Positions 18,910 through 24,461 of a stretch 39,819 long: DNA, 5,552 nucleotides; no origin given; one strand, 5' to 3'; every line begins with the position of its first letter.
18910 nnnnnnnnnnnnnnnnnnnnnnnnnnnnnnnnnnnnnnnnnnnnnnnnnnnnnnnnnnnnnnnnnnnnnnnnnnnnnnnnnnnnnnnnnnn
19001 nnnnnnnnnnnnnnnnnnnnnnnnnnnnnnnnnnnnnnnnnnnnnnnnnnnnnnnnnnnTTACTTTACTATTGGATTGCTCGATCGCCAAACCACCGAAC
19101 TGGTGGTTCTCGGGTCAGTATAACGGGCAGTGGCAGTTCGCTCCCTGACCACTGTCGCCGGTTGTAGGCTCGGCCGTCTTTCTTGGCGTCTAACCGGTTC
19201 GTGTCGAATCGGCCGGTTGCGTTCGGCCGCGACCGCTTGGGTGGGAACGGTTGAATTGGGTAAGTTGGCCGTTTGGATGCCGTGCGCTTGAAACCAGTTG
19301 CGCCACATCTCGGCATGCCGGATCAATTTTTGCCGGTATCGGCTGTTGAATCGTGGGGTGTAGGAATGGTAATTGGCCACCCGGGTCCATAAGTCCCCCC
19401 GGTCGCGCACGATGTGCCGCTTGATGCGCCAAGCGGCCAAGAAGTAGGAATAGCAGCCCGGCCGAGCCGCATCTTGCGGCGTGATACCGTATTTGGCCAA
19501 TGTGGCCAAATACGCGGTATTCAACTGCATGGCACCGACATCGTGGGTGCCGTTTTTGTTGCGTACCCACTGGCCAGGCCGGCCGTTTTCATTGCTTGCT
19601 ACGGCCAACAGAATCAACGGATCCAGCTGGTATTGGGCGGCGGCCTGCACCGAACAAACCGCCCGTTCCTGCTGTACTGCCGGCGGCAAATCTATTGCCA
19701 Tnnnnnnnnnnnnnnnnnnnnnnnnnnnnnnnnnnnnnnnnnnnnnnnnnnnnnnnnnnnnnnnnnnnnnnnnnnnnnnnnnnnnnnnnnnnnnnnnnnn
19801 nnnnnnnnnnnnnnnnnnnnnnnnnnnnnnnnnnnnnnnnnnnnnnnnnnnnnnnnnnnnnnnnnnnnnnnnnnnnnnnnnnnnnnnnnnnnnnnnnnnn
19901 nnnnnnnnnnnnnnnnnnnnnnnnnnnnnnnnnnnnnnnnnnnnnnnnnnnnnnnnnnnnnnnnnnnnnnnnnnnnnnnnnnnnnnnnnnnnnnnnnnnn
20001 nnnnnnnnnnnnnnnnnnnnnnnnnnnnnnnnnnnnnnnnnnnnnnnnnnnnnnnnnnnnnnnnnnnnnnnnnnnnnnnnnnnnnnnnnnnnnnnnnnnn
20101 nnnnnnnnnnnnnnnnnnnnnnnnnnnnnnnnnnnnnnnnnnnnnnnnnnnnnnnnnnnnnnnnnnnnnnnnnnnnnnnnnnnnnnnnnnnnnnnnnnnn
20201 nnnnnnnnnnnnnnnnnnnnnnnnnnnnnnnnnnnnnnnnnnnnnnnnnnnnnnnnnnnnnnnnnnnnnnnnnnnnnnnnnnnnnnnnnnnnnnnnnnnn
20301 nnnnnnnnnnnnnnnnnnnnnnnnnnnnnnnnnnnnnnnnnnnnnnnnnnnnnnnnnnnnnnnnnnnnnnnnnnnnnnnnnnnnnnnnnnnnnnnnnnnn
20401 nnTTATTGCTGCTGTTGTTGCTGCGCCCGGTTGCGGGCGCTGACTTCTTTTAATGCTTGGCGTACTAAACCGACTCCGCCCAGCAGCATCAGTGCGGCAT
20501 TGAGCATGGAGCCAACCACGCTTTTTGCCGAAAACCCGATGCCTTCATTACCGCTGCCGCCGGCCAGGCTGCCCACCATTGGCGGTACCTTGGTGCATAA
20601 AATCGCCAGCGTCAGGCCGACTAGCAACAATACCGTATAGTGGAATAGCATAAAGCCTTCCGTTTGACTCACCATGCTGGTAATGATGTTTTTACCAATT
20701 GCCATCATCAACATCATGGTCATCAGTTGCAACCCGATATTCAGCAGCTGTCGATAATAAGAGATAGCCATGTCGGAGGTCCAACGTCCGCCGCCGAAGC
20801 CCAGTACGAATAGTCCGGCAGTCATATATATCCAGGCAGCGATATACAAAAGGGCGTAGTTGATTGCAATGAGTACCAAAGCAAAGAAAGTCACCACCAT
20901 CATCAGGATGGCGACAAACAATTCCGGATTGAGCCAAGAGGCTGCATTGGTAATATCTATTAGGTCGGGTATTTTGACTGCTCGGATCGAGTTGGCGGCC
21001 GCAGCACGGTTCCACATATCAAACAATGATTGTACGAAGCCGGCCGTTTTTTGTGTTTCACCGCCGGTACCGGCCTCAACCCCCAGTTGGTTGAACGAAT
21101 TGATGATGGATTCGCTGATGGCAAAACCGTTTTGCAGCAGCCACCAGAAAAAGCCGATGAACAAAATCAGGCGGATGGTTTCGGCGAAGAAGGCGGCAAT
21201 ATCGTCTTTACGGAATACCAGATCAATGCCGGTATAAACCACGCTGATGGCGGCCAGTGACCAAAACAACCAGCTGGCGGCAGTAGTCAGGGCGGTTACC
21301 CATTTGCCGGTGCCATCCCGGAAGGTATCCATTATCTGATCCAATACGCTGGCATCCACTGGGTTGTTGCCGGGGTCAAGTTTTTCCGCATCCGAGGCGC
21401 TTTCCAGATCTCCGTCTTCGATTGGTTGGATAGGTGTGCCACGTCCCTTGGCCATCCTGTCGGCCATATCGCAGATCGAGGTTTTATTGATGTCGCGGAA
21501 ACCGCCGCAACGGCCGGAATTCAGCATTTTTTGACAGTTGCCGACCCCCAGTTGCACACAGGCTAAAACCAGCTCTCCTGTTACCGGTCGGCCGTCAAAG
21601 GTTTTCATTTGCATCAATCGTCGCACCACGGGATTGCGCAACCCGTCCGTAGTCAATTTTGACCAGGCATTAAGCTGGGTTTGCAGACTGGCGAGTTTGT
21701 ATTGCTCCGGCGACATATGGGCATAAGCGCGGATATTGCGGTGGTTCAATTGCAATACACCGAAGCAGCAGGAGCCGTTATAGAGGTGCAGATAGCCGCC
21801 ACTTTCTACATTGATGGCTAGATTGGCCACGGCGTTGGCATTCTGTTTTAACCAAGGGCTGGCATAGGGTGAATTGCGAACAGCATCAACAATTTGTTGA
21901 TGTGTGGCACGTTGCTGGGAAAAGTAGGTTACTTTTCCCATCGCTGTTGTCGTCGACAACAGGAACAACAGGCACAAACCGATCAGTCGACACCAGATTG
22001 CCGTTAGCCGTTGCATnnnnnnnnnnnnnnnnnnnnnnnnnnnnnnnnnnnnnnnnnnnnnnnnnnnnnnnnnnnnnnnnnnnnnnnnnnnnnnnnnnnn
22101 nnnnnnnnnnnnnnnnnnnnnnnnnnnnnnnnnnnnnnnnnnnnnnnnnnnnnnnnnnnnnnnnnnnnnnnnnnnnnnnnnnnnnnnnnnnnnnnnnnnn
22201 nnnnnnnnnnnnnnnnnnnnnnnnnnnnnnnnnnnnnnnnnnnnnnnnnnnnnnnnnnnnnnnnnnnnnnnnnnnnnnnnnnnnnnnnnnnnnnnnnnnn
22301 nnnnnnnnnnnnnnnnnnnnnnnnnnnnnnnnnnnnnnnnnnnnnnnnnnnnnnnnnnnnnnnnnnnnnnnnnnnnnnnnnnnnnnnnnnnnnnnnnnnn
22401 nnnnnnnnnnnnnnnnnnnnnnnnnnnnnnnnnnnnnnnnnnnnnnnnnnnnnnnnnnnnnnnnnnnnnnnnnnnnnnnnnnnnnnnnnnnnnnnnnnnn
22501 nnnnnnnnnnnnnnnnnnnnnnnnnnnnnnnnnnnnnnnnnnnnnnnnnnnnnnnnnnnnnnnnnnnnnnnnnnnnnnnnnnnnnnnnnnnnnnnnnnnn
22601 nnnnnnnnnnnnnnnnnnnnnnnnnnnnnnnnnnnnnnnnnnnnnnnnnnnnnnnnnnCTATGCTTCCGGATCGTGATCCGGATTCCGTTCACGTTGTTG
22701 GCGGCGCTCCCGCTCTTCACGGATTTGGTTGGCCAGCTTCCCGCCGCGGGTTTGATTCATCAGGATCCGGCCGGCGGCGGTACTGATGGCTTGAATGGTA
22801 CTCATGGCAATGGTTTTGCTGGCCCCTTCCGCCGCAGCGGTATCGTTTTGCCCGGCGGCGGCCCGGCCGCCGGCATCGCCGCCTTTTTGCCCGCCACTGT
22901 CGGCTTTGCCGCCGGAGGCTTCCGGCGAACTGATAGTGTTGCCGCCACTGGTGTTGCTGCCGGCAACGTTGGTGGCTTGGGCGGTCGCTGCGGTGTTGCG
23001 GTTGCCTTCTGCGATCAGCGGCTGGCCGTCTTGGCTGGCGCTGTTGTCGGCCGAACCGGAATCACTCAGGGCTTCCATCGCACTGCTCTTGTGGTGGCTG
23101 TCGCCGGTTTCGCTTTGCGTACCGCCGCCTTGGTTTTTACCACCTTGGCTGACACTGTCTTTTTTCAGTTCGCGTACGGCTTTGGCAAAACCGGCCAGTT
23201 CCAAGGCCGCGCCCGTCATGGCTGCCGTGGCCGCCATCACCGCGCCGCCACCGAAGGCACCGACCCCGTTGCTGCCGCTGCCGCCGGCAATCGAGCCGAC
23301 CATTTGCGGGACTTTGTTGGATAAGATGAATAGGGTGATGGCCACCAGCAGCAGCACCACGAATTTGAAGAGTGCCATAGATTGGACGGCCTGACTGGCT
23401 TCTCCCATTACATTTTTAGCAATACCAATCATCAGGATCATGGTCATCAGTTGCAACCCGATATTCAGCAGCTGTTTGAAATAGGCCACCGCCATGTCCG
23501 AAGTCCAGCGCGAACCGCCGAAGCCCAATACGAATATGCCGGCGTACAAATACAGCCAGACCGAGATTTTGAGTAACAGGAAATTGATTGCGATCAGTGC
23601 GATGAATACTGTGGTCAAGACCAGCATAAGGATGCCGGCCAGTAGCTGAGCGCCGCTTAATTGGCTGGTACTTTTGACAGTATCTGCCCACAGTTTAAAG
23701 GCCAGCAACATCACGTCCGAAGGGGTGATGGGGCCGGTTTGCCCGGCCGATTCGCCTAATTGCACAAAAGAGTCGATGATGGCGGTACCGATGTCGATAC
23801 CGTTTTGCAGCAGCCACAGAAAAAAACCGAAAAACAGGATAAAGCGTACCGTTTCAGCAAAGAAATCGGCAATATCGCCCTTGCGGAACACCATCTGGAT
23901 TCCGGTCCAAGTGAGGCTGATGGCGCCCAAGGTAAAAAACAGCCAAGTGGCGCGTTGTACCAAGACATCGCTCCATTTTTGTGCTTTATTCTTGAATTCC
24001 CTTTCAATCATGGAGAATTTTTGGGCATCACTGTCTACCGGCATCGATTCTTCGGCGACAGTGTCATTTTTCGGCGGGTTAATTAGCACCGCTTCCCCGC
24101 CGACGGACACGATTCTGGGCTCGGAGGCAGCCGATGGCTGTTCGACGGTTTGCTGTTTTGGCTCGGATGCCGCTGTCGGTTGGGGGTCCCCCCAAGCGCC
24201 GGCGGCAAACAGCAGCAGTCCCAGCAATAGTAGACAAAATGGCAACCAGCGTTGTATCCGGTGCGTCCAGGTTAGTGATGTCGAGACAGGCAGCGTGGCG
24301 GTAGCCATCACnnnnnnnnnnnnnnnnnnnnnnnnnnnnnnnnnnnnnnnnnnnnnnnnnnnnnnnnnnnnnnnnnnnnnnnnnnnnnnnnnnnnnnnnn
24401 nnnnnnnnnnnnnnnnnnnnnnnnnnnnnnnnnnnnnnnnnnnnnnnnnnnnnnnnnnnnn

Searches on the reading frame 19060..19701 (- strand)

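Call 49: search_protein_families(library=pfam, proteins=[window:19060-19701:-])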
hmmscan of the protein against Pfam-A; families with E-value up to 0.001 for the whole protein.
window:19060-19701:- (213 aa): 1 family
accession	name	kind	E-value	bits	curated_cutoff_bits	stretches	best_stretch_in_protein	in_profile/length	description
PF01464.25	SLT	-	0.00081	19.4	21.3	0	17-113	3-96/117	Transglycosylase SLT domain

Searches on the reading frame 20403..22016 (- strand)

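Call 49: search_protein_families(library=pfam, proteins=[window:20403-22016:-])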
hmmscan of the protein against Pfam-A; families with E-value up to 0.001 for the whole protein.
window:20403-22016:- (537 aa): 1 family
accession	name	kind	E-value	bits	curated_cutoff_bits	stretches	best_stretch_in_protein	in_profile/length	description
PF04610.19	TrbL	-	5.3e-25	88.9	25.9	1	256-477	2-215/215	TrbL/VirB6 plasmid conjugal transfer protein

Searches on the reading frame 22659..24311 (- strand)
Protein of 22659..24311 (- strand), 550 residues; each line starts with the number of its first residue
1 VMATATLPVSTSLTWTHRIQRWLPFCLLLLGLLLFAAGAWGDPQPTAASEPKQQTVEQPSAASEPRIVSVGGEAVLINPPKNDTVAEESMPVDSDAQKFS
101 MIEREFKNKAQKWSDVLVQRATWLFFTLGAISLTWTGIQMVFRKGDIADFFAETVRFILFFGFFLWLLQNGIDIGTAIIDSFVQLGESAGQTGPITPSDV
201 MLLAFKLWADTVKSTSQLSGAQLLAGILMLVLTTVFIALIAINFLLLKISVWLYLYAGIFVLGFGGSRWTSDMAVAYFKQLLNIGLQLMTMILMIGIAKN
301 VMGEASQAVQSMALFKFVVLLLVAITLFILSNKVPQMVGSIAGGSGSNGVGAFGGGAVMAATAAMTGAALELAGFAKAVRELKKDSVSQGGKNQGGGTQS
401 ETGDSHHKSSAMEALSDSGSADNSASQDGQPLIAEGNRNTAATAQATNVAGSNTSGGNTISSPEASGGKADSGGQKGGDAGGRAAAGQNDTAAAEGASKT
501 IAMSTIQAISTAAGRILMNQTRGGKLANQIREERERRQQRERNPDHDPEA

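Call 49: search_protein_families(library=pfam, proteins=[window:22659-24311:-])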
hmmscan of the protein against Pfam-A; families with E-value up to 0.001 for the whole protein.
window:22659-24311:- (550 aa): 1 family
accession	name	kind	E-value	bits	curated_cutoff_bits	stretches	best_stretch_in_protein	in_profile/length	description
PF04610.19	TrbL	-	1.2e-32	113.9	25.9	1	131-334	3-215/215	TrbL/VirB6 plasmid conjugal transfer protein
